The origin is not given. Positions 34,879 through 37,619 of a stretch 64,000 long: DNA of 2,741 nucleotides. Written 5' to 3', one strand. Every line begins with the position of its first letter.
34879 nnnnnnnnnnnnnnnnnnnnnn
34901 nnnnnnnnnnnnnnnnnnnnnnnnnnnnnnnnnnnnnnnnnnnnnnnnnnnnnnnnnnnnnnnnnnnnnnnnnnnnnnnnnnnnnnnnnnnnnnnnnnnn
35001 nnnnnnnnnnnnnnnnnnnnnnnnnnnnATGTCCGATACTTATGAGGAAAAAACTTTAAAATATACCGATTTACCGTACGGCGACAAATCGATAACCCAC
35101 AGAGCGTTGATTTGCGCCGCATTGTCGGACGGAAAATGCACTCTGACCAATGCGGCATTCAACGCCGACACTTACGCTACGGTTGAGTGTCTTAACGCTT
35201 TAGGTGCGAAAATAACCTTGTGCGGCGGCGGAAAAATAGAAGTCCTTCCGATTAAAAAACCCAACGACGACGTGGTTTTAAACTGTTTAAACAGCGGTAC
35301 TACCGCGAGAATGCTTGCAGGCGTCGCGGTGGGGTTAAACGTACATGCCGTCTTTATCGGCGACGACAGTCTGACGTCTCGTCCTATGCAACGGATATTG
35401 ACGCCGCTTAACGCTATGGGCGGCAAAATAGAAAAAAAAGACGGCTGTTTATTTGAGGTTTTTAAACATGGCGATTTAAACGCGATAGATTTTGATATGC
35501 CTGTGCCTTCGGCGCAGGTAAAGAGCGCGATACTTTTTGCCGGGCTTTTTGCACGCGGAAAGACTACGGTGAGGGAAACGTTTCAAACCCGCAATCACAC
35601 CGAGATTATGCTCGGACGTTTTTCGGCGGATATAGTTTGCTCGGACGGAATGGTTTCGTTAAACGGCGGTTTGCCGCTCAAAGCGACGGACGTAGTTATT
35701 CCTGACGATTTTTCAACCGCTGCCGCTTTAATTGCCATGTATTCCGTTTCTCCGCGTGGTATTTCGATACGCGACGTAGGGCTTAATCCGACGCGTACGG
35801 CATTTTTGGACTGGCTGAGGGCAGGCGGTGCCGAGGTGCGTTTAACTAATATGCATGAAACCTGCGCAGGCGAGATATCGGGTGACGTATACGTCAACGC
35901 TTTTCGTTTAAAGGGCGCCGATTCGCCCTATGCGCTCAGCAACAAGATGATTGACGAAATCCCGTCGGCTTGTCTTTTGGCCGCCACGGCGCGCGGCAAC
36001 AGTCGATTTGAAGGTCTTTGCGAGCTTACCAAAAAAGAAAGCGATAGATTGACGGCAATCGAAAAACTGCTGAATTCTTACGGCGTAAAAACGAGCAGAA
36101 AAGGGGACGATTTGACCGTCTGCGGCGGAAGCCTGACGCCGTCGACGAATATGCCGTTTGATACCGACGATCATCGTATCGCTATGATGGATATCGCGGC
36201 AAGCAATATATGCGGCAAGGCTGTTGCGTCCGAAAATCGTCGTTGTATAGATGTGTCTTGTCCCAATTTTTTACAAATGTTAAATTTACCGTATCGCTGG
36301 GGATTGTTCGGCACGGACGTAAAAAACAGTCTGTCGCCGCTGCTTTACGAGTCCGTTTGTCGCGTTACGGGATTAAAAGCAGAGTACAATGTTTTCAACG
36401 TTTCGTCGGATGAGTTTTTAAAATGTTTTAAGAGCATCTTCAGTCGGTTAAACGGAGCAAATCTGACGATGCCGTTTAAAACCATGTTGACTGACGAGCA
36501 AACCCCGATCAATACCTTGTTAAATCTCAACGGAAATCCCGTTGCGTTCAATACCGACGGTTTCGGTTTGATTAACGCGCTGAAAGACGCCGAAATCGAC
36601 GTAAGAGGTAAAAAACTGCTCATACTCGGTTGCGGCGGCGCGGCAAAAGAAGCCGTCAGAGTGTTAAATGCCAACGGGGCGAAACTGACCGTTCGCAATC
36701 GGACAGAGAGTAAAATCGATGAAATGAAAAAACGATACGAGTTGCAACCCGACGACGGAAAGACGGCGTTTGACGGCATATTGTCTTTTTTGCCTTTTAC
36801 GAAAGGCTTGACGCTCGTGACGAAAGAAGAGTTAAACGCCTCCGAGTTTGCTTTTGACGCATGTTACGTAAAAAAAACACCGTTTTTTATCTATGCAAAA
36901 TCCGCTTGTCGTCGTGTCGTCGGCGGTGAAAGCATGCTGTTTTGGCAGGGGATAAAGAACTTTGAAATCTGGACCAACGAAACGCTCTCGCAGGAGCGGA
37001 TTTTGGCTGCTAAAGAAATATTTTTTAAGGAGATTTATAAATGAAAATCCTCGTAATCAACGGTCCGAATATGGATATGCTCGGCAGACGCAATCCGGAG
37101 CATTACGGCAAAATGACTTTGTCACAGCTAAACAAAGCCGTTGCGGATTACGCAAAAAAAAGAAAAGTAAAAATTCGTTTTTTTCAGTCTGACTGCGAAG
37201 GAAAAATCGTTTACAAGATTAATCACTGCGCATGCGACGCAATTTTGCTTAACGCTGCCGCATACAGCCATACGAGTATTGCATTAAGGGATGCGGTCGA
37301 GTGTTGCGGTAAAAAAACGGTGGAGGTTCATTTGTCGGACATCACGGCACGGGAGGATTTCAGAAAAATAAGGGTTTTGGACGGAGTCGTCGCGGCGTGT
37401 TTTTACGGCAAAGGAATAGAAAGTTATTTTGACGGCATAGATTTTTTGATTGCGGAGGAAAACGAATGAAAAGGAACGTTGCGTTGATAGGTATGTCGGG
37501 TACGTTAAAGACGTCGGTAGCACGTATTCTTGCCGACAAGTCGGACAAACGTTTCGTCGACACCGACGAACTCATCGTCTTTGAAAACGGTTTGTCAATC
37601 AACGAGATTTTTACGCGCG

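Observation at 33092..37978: Compact shikimate operon: six pathway steps in four genes through two unusual fusions (AroC-AroB and AroA-AroE)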

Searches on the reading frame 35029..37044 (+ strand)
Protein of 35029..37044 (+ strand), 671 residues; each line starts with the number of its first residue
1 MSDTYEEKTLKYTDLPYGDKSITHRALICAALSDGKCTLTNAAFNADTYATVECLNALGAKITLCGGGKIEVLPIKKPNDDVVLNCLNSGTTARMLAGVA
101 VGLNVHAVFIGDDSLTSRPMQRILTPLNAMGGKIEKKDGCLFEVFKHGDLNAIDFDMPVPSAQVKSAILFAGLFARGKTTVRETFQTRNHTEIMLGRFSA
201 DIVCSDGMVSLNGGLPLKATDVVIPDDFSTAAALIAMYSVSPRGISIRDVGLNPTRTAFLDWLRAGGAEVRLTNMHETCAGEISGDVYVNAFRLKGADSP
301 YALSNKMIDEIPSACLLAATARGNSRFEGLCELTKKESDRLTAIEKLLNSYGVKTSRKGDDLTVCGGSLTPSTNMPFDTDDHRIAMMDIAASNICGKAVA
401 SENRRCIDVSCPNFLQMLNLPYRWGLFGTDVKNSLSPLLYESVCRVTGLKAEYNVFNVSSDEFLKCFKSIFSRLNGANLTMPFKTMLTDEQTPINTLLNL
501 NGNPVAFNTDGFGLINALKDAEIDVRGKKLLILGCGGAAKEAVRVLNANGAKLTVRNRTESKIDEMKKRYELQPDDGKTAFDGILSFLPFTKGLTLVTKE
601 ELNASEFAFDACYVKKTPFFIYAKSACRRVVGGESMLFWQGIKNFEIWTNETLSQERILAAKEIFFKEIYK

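Call 3: search_protein_families(library=pfam, proteins=[window:35029-37044:+], max_evalue=0.01)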
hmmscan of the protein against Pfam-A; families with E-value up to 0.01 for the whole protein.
window:35029-37044:+ (671 aa): 5 families
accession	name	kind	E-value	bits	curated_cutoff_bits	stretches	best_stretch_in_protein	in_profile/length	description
PF00275.25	EPSP_synthase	-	1.2e-71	242.1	22.8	1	18-417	15-416/417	EPSP synthase (3-phosphoshikimate 1-carboxyvinyltransferase)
PF08501.16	Shikimate_dh_N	-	2.7e-11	44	27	1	426-486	1-62/83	Shikimate dehydrogenase substrate binding domain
PF01488.26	Shikimate_DH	-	5.3e-05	23.8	24.3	1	524-571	9-57/138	Shikimate / quinate 5-dehydrogenase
PF18317.6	SDH_C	-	7.2e-05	22.9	25.8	1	633-660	1-28/31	Shikimate 5'-dehydrogenase C-terminal domain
PF02826.25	2-Hacid_dh_C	-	0.0035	17.2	25.1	1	522-589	31-100/178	D-isomer specific 2-hydroxyacid dehydrogenase, NAD binding domain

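Call 4: search_protein_families(library=ncbifam, proteins=[window:35029-37044:+], max_evalue=0.01)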
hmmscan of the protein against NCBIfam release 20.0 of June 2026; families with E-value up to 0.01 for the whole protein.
window:35029-37044:+ (671 aa): 24 families
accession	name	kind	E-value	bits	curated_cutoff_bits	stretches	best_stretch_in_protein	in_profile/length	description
TIGR01356.1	aroA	equivalog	4.3e-81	272.9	287.25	1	18-419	7-410/415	3-phosphoshikimate 1-carboxyvinyltransferase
NF011381.1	PRK14806.1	equivalog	4.4e-78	263.2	902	1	18-417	320-722/733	bifunctional prephenate dehydrogenase/3-phosphoshikimate 1-carboxyvinyltransferase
TIGR00507.1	aroE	equivalog_domain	2e-33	115.7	200.2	1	425-652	4-255/270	shikimate dehydrogenase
NF001316.0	PRK00258.2-5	equivalog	6.5e-31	107.6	247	1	424-663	4-258/263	shikimate dehydrogenase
NF001310.0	PRK00258.1-2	equivalog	1.5e-29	103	221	1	423-661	4-271/279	shikimate dehydrogenase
NF001319.0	PRK00258.3-3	equivalog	1.6e-28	99.6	252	1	424-664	9-272/279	shikimate dehydrogenase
NF009200.0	PRK12548.1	subfamily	1.8e-26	93.1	432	2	425-560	13-160/289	shikimate dehydrogenase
NF001322.0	PRK00258.3-6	equivalog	8.9e-26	90.8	285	1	424-657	8-258/272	shikimate dehydrogenase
NF001313.0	PRK00258.2-1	equivalog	1.7e-23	83.6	431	2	425-547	13-145/290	shikimate dehydrogenase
NF001315.0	PRK00258.2-4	equivalog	1.3e-22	80.3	413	2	429-568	15-164/284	shikimate dehydrogenase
NF001311.0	PRK00258.1-3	equivalog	8.3e-20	71.1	235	1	423-663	7-270/279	shikimate dehydrogenase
NF001312.0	PRK00258.1-4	equivalog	1.7e-19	70.1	295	1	425-571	13-172/285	shikimate dehydrogenase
NF006802.0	PRK09310.1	equivalog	1.1e-18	67.3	598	1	398-657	192-462/477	bifunctional 3-dehydroquinate dehydratase/shikimate dehydrogenase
NF001314.0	PRK00258.2-2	equivalog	1.2e-18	67.1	248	1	425-574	11-173/290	shikimate dehydrogenase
TIGR01809.1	Shik-DH-AROM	equivalog_domain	6.7e-18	64.8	196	2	423-566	7-165/282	shikimate dehydrogenase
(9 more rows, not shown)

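Call 6: find_homologous_proteins(query=window:35029-37044:+, max_evalue=0.00001)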
Query window:35029-37044:+ (671 aa): 7999 proteins with E <= 0.00001 among 8000 candidates; the best 120 are listed.
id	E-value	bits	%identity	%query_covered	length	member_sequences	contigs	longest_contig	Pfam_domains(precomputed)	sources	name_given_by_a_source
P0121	0.0e+0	1484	97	100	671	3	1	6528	PF00275.26,PF08501.17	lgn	-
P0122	0.0e+0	1067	71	100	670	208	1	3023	PF00275.26,PF08501.17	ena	-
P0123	0.0e+0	1058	70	99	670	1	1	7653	PF00275.26,PF08501.17,PF18317.7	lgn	-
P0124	7.1e-226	770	54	98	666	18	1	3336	PF00275.26,PF08501.17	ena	-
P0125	2.2e-218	745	53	98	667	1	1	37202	PF00275.26,PF08501.17,PF18317.7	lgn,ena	-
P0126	3.6e-212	724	53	99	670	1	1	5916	PF00275.26,PF08501.17,PF01488.27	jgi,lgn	-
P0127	8.7e-206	703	51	99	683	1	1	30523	PF00275.26,PF08501.17,PF18317.7,PF01488.27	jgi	-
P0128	1.7e-198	679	49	99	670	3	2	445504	PF00275.26,PF08501.17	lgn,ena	-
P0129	4.7e-169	582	47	98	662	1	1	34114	PF00275.26,PF13241.13,PF08501.17,PF18317.7,PF01488.27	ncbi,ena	-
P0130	9.6e-169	581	47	96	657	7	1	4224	PF00275.26,PF08501.17,PF01488.27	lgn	-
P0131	1.3e-165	571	46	98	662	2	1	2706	PF00275.26,PF08501.17,PF18317.7,PF01488.27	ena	-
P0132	2.5e-165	570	46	96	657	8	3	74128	PF00275.26,PF08501.17,PF01488.27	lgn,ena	-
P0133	2.6e-165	570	45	98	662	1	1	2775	PF00275.26,PF08501.17,PF18317.7,PF01488.27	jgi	jgi:3-phosphoshikimate 1-carboxyvinyltransferase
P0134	5.2e-124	433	38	96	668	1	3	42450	PF00275.26,PF08501.17,PF01488.27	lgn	-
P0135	4.8e-118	413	38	96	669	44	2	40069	PF00275.26,PF08501.17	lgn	-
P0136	1.2e-117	412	38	97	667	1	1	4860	PF00275.26,PF08501.17,PF18317.7,PF01488.27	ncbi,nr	ncbi:MAG: 3-phosphoshikimate 1-carboxyvinyltransferase [Corallococcus sp.]|nr:3-phosphoshikimate 1-c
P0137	3.9e-117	410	38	95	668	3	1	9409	PF00275.26,PF08501.17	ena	-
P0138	5.3e-113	397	39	95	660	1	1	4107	PF00275.26,PF08501.17,PF01488.27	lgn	-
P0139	1.9e-112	395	38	98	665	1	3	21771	PF00275.26,PF08501.17,PF01488.27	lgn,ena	-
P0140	6.7e-111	390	39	94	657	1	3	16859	PF00275.26,PF08501.17,PF18317.7,PF01488.27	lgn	-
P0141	2.0e-110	388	39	94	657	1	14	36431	PF00275.26,PF08501.17,PF18317.7,PF01488.27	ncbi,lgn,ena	-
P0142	7.7e-110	386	38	95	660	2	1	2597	PF00275.26,PF08501.17,PF18317.7,PF01488.27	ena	-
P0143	1.4e-109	385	38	95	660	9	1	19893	PF00275.26,PF08501.17,PF18317.7,PF01488.27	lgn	-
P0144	2.2e-109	385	39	94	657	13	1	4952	PF00275.26,PF08501.17,PF18317.7,PF01488.27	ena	-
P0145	1.7e-108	382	38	94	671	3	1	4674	PF00275.26,PF08501.17,PF01488.27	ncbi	-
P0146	2.2e-108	381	37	98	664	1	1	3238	PF00275.26,PF08501.17,PF01488.27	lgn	-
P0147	4.5e-108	380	38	94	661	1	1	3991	PF00275.26,PF08501.17,PF01488.27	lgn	-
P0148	6.8e-107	377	39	94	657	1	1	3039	PF00275.26,PF08501.17,PF18317.7,PF01488.27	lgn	-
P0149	1.1e-106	376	39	94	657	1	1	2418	PF00275.26,PF08501.17,PF18317.7,PF01488.27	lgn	-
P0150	7.0e-106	373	37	95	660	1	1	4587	PF00275.26,PF08501.17,PF18317.7,PF01488.27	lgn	-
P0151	1.8e-105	372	38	94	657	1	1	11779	PF00275.26,PF08501.17,PF18317.7,PF01488.27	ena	-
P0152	5.1e-103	364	37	95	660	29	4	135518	PF00275.26,PF08501.17,PF18317.7,PF01488.27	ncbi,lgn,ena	-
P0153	2.8e-102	361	37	95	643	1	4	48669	PF00275.26,PF08501.17,PF01488.27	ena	-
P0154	5.6e-98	347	35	95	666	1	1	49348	PF00275.26,PF08501.17,PF18317.7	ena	-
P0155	1.5e-96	342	35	96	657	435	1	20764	PF00275.26,PF08501.17,PF01488.27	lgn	-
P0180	4.9e-70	255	31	95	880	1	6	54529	PF00275.26,PF08501.17,PF01202.29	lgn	-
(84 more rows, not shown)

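Call 29: search_protein_families(library=pfam, proteins=[P0180, P0155, P0154, P0136], max_evalue=0.001)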
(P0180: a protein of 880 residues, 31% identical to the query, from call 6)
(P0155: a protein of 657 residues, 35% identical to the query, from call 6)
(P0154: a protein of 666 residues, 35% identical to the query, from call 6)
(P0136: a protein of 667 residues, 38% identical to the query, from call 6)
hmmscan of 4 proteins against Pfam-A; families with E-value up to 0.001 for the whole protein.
P0180 (880 aa): 5 families
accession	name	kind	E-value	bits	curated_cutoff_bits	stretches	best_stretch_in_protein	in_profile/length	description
PF00275.25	EPSP_synthase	-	7.3e-118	394.3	22.8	1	9-420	5-416/417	EPSP synthase (3-phosphoshikimate 1-carboxyvinyltransferase)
PF01202.28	SKI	-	6.6e-36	124.3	22.1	1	717-875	1-157/159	Shikimate kinase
PF08501.16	Shikimate_dh_N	-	8.1e-20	71.3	27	1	431-511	1-83/83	Shikimate dehydrogenase substrate binding domain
PF01488.26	Shikimate_DH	-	4e-05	24.1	24.3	1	530-610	5-83/138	Shikimate / quinate 5-dehydrogenase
PF13238.12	AAA_18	-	8.2e-05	23.5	29.4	1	712-820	2-110/128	AAA domain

P0155 (657 aa): 3 families
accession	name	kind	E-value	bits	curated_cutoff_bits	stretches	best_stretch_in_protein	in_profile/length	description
PF00275.25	EPSP_synthase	-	2.2e-71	241.2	22.8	1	16-410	14-415/417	EPSP synthase (3-phosphoshikimate 1-carboxyvinyltransferase)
PF08501.16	Shikimate_dh_N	-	2.6e-09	37.6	27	1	421-487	1-68/83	Shikimate dehydrogenase substrate binding domain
PF01488.26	Shikimate_DH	-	3.8e-06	27.5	24.3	1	520-567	9-57/138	Shikimate / quinate 5-dehydrogenase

P0154 (666 aa): 4 families
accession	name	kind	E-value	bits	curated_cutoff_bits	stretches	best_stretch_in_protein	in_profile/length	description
PF00275.25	EPSP_synthase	-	7.8e-76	255.9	22.8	1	16-409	14-414/417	EPSP synthase (3-phosphoshikimate 1-carboxyvinyltransferase)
PF08501.16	Shikimate_dh_N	-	1.1e-09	38.8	27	1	421-487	1-68/83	Shikimate dehydrogenase substrate binding domain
PF18317.6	SDH_C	-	9.1e-06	25.7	25.8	1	625-644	1-20/31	Shikimate 5'-dehydrogenase C-terminal domain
PF01488.26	Shikimate_DH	-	3.3e-05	24.4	24.3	1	520-566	9-56/138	Shikimate / quinate 5-dehydrogenase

P0136 (667 aa): 5 families
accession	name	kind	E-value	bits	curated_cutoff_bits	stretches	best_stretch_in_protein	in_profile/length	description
PF00275.25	EPSP_synthase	-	5.3e-83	279.5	22.8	1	24-418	15-417/417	EPSP synthase (3-phosphoshikimate 1-carboxyvinyltransferase)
PF18317.6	SDH_C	-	1.7e-10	40.9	25.8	1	627-651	1-25/31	Shikimate 5'-dehydrogenase C-terminal domain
PF01488.26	Shikimate_DH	-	1.4e-08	35.4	24.3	1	524-576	9-62/138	Shikimate / quinate 5-dehydrogenase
PF08501.16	Shikimate_dh_N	-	8.2e-08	32.8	27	1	427-492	1-67/83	Shikimate dehydrogenase substrate binding domain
PF13241.12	NAD_binding_7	-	6.1e-05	24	22.1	1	523-585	3-69/104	Putative NAD(P)-binding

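Call 46: search_solved_structures(query=window:35029-37044:+, max_evalue=1e-8, show_alignments=0)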
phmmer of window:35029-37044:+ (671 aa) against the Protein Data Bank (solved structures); distinct sequences matched with E-value up to 1e-8: 64 (the best 60 are shown).
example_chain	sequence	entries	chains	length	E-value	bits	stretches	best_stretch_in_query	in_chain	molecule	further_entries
3roi_A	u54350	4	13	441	6.8e-65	222.8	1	18-419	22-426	3-phosphoshikimate 1-carboxyvinyltransferase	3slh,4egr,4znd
3tr1_A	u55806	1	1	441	6.8e-65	222.8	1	18-419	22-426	3-phosphoshikimate 1-carboxyvinyltransferase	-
4gfp_A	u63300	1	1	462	8e-65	222.6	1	18-419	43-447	3-phosphoshikimate 1-carboxyvinyltransferase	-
3rmt_A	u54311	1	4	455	3e-63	217.4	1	8-418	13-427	3-phosphoshikimate 1-carboxyvinyltransferase 1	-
1rf4_A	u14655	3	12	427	3.5e-56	194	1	18-417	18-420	5-enolpyruvylshikimate-3-phosphate synthase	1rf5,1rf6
5bs5_A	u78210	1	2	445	3.4e-53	184.2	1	17-419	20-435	3-phosphoshikimate 1-carboxyvinyltransferase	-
5buf_A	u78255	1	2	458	3.8e-53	184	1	17-419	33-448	3-phosphoshikimate 1-carboxyvinyltransferase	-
2ggd_A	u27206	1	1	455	3.1e-49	171.1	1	17-418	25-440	3-phosphoshikimate 1-carboxyvinyltransferase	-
2pqd_A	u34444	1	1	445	3.2e-49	171.1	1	17-418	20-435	3-phosphoshikimate 1-carboxyvinyltransferase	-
2gg4_A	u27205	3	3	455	2.1e-48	168.4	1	17-418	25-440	3-phosphoshikimate 1-carboxyvinyltransferase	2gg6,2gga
2pqb_A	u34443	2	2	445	2.1e-48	168.4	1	17-418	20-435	3-phosphoshikimate 1-carboxyvinyltransferase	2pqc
4n3p_A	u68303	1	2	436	1.4e-46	162.3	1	18-418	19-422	Serine Hydrolase OSH18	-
2hk9_A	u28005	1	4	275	1.2e-25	93.1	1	422-650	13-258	Shikimate dehydrogenase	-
2hk7_A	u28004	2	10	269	1.8e-25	92.6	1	423-650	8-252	Shikimate dehydrogenase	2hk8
6hqv_A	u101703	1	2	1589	4e-21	78.2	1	8-428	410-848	Pentafunctional AROM polypeptide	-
1g6s_A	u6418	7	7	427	3.8e-12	48.6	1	15-387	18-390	EPSP SYNTHASE | 3-phosphoshikimate 1-carboxyvinyltransferase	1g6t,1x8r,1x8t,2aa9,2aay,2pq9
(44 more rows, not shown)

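Call 47: find_encoding_contigs(protein=P0155, flank=6000, max_places=2)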
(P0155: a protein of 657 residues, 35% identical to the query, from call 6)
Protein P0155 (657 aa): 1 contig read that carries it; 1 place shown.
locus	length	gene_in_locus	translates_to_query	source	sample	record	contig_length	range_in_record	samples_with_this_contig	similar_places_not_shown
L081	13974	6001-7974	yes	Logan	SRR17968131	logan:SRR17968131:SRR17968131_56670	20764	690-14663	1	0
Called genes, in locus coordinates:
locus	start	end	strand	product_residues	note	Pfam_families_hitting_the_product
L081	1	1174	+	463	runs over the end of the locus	PF00535:Glycos_transf_2, PF13641:Glyco_tranf_2_3, PF13632:Glyco_trans_2_3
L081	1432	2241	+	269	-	PF01734:Patatin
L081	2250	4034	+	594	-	PF07523:Big_3 (weak), PF00753:Lactamase_B (weak)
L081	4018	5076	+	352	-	PF01264:Chorismate_synt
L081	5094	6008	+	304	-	PF13685:Fe-ADH_2 (weak), PF01761:DHQ_synthase, PF24621:DHQS_C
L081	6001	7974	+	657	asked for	PF00275:EPSP_synthase, PF08501:Shikimate_dh_N, PF01488:Shikimate_DH (weak)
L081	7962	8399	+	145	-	PF01220:DHquinase_II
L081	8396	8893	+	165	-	PF01202:SKI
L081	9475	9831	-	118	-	PF04480:DUF559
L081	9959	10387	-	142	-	PF13673:Acetyltransf_10, PF00583:Acetyltransf_1, PF13508:Acetyltransf_7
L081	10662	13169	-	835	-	-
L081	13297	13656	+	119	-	PF01925:TauE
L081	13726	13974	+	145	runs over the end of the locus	PF01925:TauE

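Call 48: find_encoding_contigs(protein=P0180, flank=6000, max_places=2)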
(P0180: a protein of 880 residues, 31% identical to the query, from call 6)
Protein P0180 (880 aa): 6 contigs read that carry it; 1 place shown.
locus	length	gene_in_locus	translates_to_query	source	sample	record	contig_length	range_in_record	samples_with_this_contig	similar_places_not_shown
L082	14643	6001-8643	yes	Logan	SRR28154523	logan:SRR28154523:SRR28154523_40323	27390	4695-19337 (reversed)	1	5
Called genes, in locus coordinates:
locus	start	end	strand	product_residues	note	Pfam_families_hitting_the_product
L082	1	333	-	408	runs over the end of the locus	PF00180:Iso_dh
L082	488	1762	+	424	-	-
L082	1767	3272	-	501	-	PF00916:Sulfate_transp, PF16983:MFS_MOT1 (weak)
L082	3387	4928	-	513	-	PF00916:Sulfate_transp, PF16983:MFS_MOT1 (weak), PF01740:STAS (weak)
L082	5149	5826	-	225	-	PF04028:DUF374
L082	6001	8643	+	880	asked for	PF00275:EPSP_synthase, PF08501:Shikimate_dh_N, PF01202:SKI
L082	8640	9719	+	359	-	PF00465:Fe-ADH, PF01761:DHQ_synthase, PF24621:DHQS_C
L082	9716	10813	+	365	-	PF01264:Chorismate_synt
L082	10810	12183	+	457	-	PF01474:DAHP_synth_2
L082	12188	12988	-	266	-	PF00106:adh_short, PF08659:KR, PF13561:adh_short_C2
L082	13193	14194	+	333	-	-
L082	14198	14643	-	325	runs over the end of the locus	-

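Call 56: predict_structure(alignment_id=A3)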
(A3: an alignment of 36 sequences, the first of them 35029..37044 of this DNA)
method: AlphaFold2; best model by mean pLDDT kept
length: 671 residues; sequences in the alignment: 36
mean_pLDDT: 91.5   pTM: 0.91
mean pLDDT of the five models: 91.5, 91.3, 90.3, 89.9, 89.6
residues with pLDDT >= 90: 501; 70-90: 145; 50-70: 18; < 50: 7
segments of 3 or more residues with pLDDT < 50: 1-7
pLDDT, mean of each block of 10 residues (from residue 1): 41 82 97 98 92 98 92 97 95 97 98 90 96 95 97 94 95 97 89 96 92 95 94 93 91 86 97 91 93 95 90 97 96 89 94 93 93 77 91 77 73 87 92 92 94 92 89 92 77 86 89 96 97 92 95 95 91 89 95 92 96 92 95 96 94 94 95 86
secondary structure, 60 per line:
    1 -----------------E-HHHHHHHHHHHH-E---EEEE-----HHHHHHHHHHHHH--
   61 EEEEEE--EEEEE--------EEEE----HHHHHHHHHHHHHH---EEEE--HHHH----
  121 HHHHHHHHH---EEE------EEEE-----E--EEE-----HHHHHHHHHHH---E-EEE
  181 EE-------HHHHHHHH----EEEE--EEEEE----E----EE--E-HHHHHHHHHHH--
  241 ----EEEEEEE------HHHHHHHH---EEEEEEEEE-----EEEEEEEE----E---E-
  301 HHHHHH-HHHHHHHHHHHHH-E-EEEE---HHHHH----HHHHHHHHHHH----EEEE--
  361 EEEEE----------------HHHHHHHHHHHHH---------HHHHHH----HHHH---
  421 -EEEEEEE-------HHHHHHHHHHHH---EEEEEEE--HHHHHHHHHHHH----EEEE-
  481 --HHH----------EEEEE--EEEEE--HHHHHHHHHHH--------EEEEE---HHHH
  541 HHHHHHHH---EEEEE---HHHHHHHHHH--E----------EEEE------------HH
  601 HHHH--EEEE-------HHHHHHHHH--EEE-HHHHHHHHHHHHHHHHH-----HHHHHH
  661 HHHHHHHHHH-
elements in order: H20-31 E37-40 H46-58 E61-66 E69-73 E82-85 H90-103 E107-110 H113-116 H121-129 E133-135 E142-145 E154-156 H162-172 E178-182 H190-197 E202-205 E208-212 H228-238 E245-251 H258-265 E269-277 E283-290 H301-306 H308-320 E324-327 H331-335 H340-350 E355-358 E361-365 H382-394 H404-409 H414-417 E422-428 H436-447 E451-457 H460-471 E476-479 E496-500 E503-507 H510-520 E529-533 H537-548 E552-556 H560-569 E583-586 H599-604 E607-610 H618-626 E629-631 H633-649 H655-670

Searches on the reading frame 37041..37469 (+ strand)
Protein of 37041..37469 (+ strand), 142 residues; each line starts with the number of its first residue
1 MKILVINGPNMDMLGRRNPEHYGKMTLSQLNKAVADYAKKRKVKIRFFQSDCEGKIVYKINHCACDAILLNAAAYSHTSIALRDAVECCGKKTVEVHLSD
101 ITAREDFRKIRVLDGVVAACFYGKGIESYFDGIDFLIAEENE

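Call 3: search_protein_families(library=pfam, proteins=[window:37041-37469:+], max_evalue=0.01)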
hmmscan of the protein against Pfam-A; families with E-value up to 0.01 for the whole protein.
window:37041-37469:+ (142 aa): 1 family
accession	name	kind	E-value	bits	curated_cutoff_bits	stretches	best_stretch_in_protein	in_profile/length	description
PF01220.24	DHquinase_II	-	1.9e-45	154.4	23.3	1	2-136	1-137/138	Dehydroquinase class II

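Call 4: search_protein_families(library=ncbifam, proteins=[window:37041-37469:+], max_evalue=0.01)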
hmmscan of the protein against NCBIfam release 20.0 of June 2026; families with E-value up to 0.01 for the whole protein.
window:37041-37469:+ (142 aa): 5 families
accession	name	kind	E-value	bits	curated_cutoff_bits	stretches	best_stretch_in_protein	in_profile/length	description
NF003805.0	PRK05395.1-2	subfamily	1.6e-44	151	146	1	1-139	2-142/147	type II 3-dehydroquinate dehydratase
NF003807.0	PRK05395.1-4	subfamily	1.7e-44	151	130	1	1-139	4-144/148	type II 3-dehydroquinate dehydratase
TIGR01088.1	aroQ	equivalog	1.2e-42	144.9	169.85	1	2-136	1-137/141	type II 3-dehydroquinate dehydratase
NF003806.0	PRK05395.1-3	subfamily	1.3e-42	144.8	171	1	2-138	4-142/149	type II 3-dehydroquinate dehydratase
NF003804.0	PRK05395.1-1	subfamily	5.2e-38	130.1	195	1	2-139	6-146/151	type II 3-dehydroquinate dehydratase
